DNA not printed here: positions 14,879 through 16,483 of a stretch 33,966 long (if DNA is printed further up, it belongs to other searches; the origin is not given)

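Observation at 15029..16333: Unusual dephospho-CoA kinase (CoaE) fused in frame to a PHP-domain phosphoesterase, in a neighbourhood with a second PHP and two DHH phosphoesterases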

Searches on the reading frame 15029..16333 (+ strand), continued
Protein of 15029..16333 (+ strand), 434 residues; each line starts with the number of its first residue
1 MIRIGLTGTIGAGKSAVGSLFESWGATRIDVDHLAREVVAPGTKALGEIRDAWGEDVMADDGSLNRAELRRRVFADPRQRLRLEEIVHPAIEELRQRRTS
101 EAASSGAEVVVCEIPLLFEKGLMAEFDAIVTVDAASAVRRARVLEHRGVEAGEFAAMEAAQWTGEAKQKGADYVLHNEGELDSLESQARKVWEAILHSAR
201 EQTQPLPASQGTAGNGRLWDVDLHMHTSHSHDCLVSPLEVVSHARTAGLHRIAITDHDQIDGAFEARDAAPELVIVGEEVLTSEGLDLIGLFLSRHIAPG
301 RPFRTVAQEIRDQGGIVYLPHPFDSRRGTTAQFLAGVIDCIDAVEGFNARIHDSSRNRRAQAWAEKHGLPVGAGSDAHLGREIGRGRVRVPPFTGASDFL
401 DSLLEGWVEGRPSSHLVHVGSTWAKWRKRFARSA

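Call 25: find_related_loci(query=A1, collection=genome_contigs, flank=10000)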
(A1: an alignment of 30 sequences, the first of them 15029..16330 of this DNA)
Query A1 (434 aa) in genome_contigs; peptide patterns used: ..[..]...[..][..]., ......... (x = any residue, [..] = any of these).
599 stretches matched a pattern (row limit reached: there are more); 581 encode a relative of the query (tblastn E <= 1e-3); the best 80 are kept; 80 distinct loci.
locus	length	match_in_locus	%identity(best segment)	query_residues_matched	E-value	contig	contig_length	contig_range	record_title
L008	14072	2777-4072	88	1-432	0e+0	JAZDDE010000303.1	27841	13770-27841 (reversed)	MAG: Gemmatimonadota bacterium isolate TC87O_Bin_5 TC87O_Bin_5_clean_scaffold_303, whole genome shotgun sequence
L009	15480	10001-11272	61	1-430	3e-162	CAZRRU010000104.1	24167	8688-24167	MAG TPA_asm: uncultured Gemmatimonadota bacterium isolate binchicken_co231_243 genome assembly, contig: k141_1320422, wh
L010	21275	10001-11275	59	1-431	5e-150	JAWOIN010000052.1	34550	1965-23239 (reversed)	MAG: Gemmatimonadota bacterium isolate CWP5-2.bin.36 k191_3618808, whole genome shotgun sequence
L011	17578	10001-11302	56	1-430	6e-150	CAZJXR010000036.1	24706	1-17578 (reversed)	MAG TPA_asm: uncultured Gemmatimonadota bacterium isolate SRP321284_co1_33 genome assembly, contig: NODE_2328_length_247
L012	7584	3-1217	58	21-430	1e-142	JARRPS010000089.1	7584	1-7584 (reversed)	MAG: Gemmatimonadota bacterium isolate Spart_182_MAG scaffold_5160, whole genome shotgun sequence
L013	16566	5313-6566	57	4-430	2e-141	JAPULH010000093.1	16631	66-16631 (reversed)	MAG: Gemmatimonadetes bacterium isolate KW1-S21_123 KW1-S21_123_cg93, whole genome shotgun sequence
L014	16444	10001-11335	54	1-433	4e-139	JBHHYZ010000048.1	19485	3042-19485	MAG: Gemmatimonadota bacterium isolate Maj_2_bin.21 NODE_1381_length_19485_cov_9.316933, whole genome shotgun sequence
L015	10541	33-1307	57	1-434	9e-138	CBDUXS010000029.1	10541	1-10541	MAG TPA_asm: uncultured bacterium isolate SRR22302371_binner13_Refined_94 genome assembly, contig: ERZ26661859.5027, who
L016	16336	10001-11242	55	6-425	5e-136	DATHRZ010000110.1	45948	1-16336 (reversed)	MAG TPA_asm: Gemmatimonadota bacterium isolate SMAG_U16038 k141_550410, whole genome shotgun sequence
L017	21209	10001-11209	59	4-425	2e-135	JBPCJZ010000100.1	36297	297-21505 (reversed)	MAG: Gemmatimonadota bacterium isolate TH_ant_mag_39 S1Ck127_274350_flag_0_multi_52.1850_len_36297, whole genome shotgun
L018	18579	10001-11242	57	6-430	5e-142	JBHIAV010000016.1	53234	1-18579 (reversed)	MAG: Gemmatimonadota bacterium isolate K_2_bin.6 NODE_141_length_53234_cov_9.523891, whole genome shotgun sequence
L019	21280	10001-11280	67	1-430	2e-125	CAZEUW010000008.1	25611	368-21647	MAG TPA_asm: uncultured Gemmatimonadota bacterium isolate SRP195330_co1_27 genome assembly, contig: NODE_1152_length_256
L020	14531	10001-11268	63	1-430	4e-83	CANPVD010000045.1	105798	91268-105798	MAG: uncultured bacterium isolate 3300026127_2 genome assembly, contig: 3300026127.a:Ga0209956_1000029, whole genome sho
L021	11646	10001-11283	63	1-430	4e-118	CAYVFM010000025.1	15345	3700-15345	MAG TPA_asm: uncultured Gemmatimonadota bacterium isolate binchicken_co207_48 genome assembly, contig: NODE_3825_length_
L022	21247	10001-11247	55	1-429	6e-97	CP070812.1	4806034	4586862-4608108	MAG: Gemmatimonadota bacterium isolate bin1194 chromosome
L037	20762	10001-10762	41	176-419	1e-45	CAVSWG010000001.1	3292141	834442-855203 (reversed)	MAG: uncultured Solirubrobacterales bacterium isolate MFD05513.bin.1.278 genome assembly, contig: contig_2058, whole gen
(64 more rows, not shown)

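Call 41: predict_structure(alignment_id=A1)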
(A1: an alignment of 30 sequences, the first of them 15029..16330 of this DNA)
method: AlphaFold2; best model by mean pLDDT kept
length: 434 residues; sequences in the alignment: 30
mean_pLDDT: 89.8   pTM: 0.57
mean pLDDT of the five models: 89.8, 89.7, 89.5, 88.9, 88.3
residues with pLDDT >= 90: 285; 70-90: 127; 50-70: 10; < 50: 12
segments of 3 or more residues with pLDDT < 50: 204-215
pLDDT, mean of each block of 10 residues (from residue 1): 95 95 97 93 95 95 92 89 92 94 95 90 90 92 83 88 88 90 89 81 45 58 96 94 91 97 97 96 94 98 98 97 76 91 95 88 93 89 93 91 89 89 91 67
secondary structure, 60 per line:
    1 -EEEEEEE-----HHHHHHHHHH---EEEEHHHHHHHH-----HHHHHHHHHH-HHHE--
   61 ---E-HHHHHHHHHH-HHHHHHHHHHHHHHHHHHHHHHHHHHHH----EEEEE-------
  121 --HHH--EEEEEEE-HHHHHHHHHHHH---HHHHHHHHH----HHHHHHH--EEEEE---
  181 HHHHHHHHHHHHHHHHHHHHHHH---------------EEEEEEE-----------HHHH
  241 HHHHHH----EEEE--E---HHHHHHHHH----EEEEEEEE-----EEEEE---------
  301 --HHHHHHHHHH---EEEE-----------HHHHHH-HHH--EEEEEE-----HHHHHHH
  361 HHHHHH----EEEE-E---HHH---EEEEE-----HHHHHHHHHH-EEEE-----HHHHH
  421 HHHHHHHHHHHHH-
elements in order: E2-8 H14-23 E27-30 H31-38 H44-53 H66-75 H77-104 E109-113 E128-134 H136-147 H151-159 H164-170 E173-177 H181-203 E219-225 H237-246 E251-254 H261-269 E274-281 E287-291 H303-312 E316-319 H331-336 E343-348 H354-366 E371-374 E386-390 H396-405 E407-410 H416-433
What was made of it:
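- The AF2 full-length model gives no confident inter-domain interface (pTM 0.57, call 41), so substrate channelling is not indicated. The flexible linker gives no sign of reciprocal control (call 41).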

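Call 50: search_protein_families(library=pfam, proteins=[L037:4815-6434:+, L037:6441-7223:+, L037:7310-7984:+, L037:8046-9365:+, L037:9404-10870:+, L037:10944-11615:+, L037:11630-12568:-, L037:12760-13287:+, L037:13291-14955:-, L037:14952-15860:-], max_evalue=0.0001)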
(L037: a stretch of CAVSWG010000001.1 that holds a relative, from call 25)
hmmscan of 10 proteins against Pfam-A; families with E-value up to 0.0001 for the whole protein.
L037:4815-6434:+ (539 aa): 0 families

L037:6441-7223:+ (260 aa): 1 family
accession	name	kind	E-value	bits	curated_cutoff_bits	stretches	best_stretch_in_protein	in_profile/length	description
PF14378.12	PAP2_3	-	1e-37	130.2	27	1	56-236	3-188/190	PAP2 superfamily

L037:7310-7984:+ (224 aa): 1 family
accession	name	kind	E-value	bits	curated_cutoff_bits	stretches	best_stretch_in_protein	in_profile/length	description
PF01066.26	CDP-OH_P_transf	-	4e-15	57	22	1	50-198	2-138/152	CDP-alcohol phosphatidyltransferase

L037:8046-9365:+ (439 aa): 1 family
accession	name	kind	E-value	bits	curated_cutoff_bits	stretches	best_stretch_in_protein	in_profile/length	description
PF01658.22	Inos-1-P_synth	-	3.3e-37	127.4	27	1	211-319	1-107/107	Myo-inositol-1-phosphate synthase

L037:9404-10870:+ (488 aa): 4 families
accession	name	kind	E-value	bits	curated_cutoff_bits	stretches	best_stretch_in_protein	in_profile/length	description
PF02811.25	PHP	-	1.6e-14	55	26.4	1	249-321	1-70/164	PHP domain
PF13439.12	Glyco_transf_4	-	4.1e-14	53.4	28.5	1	35-202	4-153/170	Glycosyltransferase Family 4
PF13263.12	PHP_C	-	4e-10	39.5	21.3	1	391-441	3-54/56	PHP-associated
PF13579.12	Glyco_trans_4_4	-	6.1e-08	33.6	29.7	1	35-201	3-146/158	Glycosyl transferase 4-like domain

L037:10944-11615:+ (223 aa): 1 family
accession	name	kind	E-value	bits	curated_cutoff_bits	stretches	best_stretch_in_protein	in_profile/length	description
PF03167.25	UDG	-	7.4e-11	42.7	24.3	1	65-177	2-105/141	Uracil DNA glycosylase superfamily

L037:11630-12568:- (312 aa): 3 families
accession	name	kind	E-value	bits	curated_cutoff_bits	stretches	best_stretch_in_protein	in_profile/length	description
PF00107.32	ADH_zinc_N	-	6.9e-19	68.5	31.8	1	148-257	1-119/129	Zinc-binding dehydrogenase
PF08240.17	ADH_N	-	6.3e-18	65.4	23.5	1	24-106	3-103/104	Alcohol dehydrogenase GroES-like domain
PF13602.12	ADH_zinc_N_2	-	2.1e-16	61.5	27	1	192-310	20-134/134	Zinc-binding dehydrogenase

L037:12760-13287:+ (175 aa): 2 families
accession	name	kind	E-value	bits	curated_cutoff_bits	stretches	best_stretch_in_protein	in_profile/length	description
PF09970.15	DUF2204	-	1.5e-05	25.1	20.3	0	136-174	106-144/181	Nucleotidyl transferase of unknown function (DUF2204)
PF19502.5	DUF6036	-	5.5e-05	23.5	23.6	0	32-77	20-63/164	Nucleotidyltransferase of unknown function (DUF6036)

L037:13291-14955:- (554 aa): 3 families
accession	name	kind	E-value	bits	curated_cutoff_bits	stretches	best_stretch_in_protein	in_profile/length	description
PF05958.17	tRNA_U5-meth_tr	-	1.4e-18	67.5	23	1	375-553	170-356/357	tRNA (Uracil-5-)-methyltransferase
PF01938.26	TRAM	-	1.3e-11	44.7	21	1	58-115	3-61/61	TRAM domain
PF13847.12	Methyltransf_31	-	9.6e-07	29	27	1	409-523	5-122/145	Methyltransferase domain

L037:14952-15860:- (302 aa): 2 families
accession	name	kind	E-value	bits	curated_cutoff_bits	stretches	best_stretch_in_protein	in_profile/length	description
PF00185.30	OTCace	-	8.4e-47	159.6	29.4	1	147-295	2-156/157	Aspartate/ornithine carbamoyltransferase, Asp/Orn binding domain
PF02729.26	OTCace_N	-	3.2e-42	144.6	29.9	1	4-140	2-148/148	Aspartate/ornithine carbamoyltransferase, carbamoyl-P binding domain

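Call 78: search_protein_families(library=pfam, proteins=[L022:11340-13091:+, L022:14264-14875:+, L022:15387-15992:+, L022:15860-16885:+], max_evalue=0.001)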
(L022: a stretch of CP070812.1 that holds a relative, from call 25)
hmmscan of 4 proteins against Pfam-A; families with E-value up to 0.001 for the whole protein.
L022:11340-13091:+ (583 aa): 1 family
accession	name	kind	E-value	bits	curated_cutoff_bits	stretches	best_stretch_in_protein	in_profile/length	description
PF01235.23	Na_Ala_symp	-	1.2e-129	433.5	24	1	69-561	9-383/392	Sodium:alanine symporter family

L022:14264-14875:+ (203 aa): 0 families

L022:15387-15992:+ (201 aa): 1 family
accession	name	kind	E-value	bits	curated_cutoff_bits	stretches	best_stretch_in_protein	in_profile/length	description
PF01862.21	PvlArgDC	-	1.4e-59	201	22.7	1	23-199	1-160/161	Pyruvoyl-dependent arginine decarboxylase (PvlArgDC)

L022:15860-16885:+ (341 aa): 1 family
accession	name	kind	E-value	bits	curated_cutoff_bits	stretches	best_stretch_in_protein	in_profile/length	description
PF00491.26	Arginase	-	3.3e-62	210.9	22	1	73-333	2-279/280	Arginase family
